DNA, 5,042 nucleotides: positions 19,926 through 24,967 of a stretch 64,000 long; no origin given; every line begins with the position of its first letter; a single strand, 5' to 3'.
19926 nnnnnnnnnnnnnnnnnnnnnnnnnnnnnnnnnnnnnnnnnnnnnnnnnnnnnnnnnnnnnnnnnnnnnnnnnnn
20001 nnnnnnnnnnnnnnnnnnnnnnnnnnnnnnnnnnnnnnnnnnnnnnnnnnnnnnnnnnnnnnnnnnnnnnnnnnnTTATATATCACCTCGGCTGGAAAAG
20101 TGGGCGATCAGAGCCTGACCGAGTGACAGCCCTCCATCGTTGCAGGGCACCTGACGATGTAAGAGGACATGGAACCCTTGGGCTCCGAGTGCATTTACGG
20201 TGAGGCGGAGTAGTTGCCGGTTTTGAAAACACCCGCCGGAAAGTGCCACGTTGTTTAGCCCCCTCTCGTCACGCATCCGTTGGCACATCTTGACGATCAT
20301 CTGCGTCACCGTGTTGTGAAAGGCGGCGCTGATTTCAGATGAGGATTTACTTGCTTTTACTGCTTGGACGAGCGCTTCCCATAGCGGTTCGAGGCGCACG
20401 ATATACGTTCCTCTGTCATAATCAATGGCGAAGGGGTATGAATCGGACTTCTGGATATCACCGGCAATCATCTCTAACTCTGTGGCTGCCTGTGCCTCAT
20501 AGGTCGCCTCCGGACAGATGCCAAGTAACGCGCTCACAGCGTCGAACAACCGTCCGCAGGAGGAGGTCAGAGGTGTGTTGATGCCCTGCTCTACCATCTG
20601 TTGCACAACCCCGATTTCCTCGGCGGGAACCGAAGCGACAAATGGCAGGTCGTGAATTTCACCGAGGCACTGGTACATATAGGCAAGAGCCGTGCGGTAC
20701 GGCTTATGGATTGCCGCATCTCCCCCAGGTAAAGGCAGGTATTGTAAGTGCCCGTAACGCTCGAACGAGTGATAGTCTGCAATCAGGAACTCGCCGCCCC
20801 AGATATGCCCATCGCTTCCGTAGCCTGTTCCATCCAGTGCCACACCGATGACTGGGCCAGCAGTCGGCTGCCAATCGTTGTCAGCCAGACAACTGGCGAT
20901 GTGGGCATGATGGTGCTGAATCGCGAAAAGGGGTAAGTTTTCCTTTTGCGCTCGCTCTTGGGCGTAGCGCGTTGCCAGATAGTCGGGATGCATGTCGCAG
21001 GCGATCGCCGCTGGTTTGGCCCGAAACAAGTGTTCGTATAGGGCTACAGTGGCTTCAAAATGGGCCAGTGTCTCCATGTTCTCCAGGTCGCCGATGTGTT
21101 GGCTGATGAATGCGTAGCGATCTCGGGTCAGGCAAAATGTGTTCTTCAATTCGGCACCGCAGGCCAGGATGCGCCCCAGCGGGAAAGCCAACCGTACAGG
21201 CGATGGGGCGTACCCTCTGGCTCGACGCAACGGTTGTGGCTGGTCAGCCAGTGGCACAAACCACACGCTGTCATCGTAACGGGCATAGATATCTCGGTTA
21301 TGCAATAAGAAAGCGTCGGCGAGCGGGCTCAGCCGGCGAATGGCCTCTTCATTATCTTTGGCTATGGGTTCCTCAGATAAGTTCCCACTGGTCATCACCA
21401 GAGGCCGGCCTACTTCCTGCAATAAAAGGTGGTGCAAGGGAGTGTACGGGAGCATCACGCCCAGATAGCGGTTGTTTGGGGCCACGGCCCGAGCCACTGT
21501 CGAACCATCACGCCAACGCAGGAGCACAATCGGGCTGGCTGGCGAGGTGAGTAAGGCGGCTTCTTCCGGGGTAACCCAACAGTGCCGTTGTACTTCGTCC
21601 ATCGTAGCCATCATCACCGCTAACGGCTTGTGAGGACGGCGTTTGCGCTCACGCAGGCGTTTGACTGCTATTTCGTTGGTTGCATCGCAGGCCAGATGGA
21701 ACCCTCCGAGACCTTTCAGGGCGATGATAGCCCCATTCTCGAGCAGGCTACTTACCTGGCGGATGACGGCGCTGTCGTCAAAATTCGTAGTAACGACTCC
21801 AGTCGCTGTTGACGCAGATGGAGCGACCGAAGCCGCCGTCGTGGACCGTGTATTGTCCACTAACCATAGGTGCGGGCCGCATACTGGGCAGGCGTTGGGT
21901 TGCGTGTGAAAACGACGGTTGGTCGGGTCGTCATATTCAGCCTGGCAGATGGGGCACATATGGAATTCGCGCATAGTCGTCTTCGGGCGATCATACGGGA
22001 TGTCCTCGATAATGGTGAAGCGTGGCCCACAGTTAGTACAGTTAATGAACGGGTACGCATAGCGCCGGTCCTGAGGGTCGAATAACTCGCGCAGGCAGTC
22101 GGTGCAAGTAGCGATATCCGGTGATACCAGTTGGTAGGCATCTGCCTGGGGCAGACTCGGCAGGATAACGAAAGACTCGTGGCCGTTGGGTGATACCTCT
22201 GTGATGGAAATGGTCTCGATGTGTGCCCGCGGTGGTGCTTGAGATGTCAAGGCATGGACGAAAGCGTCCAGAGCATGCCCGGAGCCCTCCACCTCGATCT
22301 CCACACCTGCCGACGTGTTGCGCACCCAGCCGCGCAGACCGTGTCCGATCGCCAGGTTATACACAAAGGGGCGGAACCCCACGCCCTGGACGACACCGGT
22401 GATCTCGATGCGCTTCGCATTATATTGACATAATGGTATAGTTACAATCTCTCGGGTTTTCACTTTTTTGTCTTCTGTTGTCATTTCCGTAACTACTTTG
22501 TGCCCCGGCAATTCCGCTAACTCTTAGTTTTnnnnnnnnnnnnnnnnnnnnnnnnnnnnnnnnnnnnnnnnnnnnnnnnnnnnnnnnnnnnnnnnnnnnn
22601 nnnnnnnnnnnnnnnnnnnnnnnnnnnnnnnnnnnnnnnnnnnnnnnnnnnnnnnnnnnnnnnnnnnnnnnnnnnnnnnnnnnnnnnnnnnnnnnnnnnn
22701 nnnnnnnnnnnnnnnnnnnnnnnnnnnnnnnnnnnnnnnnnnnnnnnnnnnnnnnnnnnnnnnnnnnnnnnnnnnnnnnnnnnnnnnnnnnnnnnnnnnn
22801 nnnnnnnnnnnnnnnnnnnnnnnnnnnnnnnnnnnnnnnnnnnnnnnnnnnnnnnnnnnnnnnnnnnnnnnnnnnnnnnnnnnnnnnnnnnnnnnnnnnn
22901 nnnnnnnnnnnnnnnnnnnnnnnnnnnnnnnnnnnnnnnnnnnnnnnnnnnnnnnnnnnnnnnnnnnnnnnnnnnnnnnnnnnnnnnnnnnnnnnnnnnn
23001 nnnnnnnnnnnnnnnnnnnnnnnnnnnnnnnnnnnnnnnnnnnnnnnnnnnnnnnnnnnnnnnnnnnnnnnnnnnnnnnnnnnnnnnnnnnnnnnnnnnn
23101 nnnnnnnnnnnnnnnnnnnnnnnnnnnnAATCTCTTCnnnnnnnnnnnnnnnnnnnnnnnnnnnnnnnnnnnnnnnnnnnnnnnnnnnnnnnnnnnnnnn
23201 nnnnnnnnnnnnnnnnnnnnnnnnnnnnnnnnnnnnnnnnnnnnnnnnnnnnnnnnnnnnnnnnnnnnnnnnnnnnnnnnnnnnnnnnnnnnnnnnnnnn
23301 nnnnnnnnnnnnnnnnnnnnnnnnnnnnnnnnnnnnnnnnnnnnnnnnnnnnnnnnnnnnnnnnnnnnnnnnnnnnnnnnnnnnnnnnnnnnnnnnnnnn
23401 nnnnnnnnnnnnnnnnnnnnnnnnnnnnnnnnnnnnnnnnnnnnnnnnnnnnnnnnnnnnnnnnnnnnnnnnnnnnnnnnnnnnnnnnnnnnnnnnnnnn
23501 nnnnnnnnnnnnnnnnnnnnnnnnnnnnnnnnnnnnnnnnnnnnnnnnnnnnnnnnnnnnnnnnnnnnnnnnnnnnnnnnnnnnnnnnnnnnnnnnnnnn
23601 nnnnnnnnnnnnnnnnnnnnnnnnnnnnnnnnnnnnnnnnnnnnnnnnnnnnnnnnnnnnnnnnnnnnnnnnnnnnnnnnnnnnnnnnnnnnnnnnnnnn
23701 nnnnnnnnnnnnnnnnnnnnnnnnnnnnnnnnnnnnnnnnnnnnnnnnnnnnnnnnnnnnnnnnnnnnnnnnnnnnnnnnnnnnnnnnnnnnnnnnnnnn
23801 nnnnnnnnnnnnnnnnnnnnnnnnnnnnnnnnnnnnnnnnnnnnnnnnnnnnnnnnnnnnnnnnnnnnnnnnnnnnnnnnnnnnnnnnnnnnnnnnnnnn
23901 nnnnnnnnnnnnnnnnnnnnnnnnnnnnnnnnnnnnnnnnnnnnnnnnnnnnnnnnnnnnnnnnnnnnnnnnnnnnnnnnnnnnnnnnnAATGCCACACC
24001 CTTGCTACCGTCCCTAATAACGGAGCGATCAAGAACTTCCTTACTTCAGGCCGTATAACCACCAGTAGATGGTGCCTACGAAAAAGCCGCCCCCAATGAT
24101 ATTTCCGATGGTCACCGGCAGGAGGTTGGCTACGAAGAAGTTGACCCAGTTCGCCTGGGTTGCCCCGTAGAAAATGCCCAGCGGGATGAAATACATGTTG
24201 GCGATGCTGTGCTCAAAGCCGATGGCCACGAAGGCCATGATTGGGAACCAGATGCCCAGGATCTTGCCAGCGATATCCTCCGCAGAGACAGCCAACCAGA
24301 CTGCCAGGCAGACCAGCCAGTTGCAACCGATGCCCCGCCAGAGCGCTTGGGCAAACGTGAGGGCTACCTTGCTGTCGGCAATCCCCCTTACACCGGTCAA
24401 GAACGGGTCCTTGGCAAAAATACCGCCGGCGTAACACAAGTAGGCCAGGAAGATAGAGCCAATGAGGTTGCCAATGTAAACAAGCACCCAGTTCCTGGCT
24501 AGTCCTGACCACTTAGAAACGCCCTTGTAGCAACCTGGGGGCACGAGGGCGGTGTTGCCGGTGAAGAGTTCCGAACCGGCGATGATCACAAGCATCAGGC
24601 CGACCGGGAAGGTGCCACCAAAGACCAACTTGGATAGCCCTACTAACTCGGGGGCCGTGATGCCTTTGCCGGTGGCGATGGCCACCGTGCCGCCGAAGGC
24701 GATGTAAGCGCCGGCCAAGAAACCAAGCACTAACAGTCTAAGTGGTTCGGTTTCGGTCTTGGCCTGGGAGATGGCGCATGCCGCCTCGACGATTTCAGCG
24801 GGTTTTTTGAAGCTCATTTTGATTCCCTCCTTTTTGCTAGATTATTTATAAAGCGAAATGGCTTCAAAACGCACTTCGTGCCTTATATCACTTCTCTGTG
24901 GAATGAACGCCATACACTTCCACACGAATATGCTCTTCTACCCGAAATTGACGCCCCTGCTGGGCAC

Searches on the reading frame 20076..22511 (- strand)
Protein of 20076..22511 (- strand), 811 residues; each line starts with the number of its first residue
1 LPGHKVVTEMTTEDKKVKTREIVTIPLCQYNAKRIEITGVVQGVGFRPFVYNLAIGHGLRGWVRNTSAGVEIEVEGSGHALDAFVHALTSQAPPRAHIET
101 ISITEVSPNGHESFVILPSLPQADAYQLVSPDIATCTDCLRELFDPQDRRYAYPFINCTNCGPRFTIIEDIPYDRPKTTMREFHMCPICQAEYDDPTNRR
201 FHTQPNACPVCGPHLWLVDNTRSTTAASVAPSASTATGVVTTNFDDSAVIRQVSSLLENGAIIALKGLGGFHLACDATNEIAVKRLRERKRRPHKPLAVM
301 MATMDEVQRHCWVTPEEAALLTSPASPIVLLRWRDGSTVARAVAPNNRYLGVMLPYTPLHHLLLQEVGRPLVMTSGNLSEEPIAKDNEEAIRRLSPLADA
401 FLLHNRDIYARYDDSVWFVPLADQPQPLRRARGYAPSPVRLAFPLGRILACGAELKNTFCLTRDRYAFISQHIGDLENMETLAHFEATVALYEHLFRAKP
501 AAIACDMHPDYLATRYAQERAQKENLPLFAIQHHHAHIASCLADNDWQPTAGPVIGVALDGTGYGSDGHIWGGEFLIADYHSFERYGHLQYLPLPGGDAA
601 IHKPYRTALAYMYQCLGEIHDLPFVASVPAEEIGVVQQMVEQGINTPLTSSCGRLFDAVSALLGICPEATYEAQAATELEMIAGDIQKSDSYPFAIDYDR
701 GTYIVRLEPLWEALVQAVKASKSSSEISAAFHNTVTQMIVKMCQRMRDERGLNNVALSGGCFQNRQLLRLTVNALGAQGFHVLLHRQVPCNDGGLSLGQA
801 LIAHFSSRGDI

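Call 10: search_protein_families(library=pfam, proteins=[window:20076-22511:-])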
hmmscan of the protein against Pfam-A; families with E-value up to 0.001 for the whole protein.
window:20076-22511:- (811 aa): 7 families
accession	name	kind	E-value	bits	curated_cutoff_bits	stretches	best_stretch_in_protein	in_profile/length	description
PF22521.2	HypF_C_2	-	3.7e-90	302.4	27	1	556-799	1-241/241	Carbamoyltransferase, Kae1-like Domain, second subdomain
PF01300.24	Sua5_yciO_yrdC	-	1.5e-45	155.3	25.1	1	256-430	2-177/178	Telomere recombination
PF17788.7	HypF_C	-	1.7e-36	125.3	23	1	447-544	5-99/99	HypF Kae1-like domain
PF07503.17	zf-HYPF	-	1e-34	118.4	23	2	135-168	1-34/34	HypF finger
PF00708.24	Acylphosphatase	-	1.6e-24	86.4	22.5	1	34-116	2-85/85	Acylphosphatase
PF02543.21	Carbam_trans_N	-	1.4e-05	25.2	24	1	702-764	248-313/346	Carbamoyltransferase N-terminus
PF00814.31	TsaD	-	0.00074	19.7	24.8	0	717-769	190-235/264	tRNA N6-adenosine threonylcarbamoyltransferase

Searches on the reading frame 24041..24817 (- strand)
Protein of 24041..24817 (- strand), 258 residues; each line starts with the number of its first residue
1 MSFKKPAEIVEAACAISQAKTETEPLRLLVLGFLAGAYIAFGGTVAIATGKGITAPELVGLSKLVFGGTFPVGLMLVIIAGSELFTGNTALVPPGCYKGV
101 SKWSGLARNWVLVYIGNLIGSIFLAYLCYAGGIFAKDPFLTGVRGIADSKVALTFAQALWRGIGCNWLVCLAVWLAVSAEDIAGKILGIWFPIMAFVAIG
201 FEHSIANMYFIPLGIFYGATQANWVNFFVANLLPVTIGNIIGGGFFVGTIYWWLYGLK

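Call 10: search_protein_families(library=pfam, proteins=[window:24041-24817:-])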
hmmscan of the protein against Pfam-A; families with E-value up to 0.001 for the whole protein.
window:24041-24817:- (258 aa): 1 family
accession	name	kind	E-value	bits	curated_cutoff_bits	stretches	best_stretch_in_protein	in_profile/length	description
PF01226.23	Form_Nir_trans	-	5.7e-85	285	34.6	1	8-253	1-240/240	Formate/nitrite transporter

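Call 11: search_protein_families(library=ncbifam, proteins=[window:24041-24817:-])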
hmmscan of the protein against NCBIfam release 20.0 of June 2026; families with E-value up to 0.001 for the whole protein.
window:24041-24817:- (258 aa): 5 families
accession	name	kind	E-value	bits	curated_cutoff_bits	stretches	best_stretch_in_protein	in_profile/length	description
TIGR00790.1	fnt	subfamily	1.2e-83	280.3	232.3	1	21-255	2-237/239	formate/nitrite family transporter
TIGR04060.1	formate_focA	equivalog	1.1e-58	198.6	290.1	1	8-255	2-266/268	formate transporter FocA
NF008069.0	PRK10805.1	equivalog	3e-44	151.6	440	1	6-255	12-278/285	formate transporter FocA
NF008595.0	PRK11562.1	equivalog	1.1e-40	139.6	293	1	16-253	15-247/268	nitrite transporter NirC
NF007261.0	PRK09713.1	exception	7.6e-29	101.1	499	1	16-255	22-277/282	formate transporter FocB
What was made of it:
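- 22532..24817 (-): Intact formate accessory genes downstream: focA (24041-24817), fdhD (23138-23914) and mobA (22532-23128). Calls 10 and 11 (Pfam and NCBIfam).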
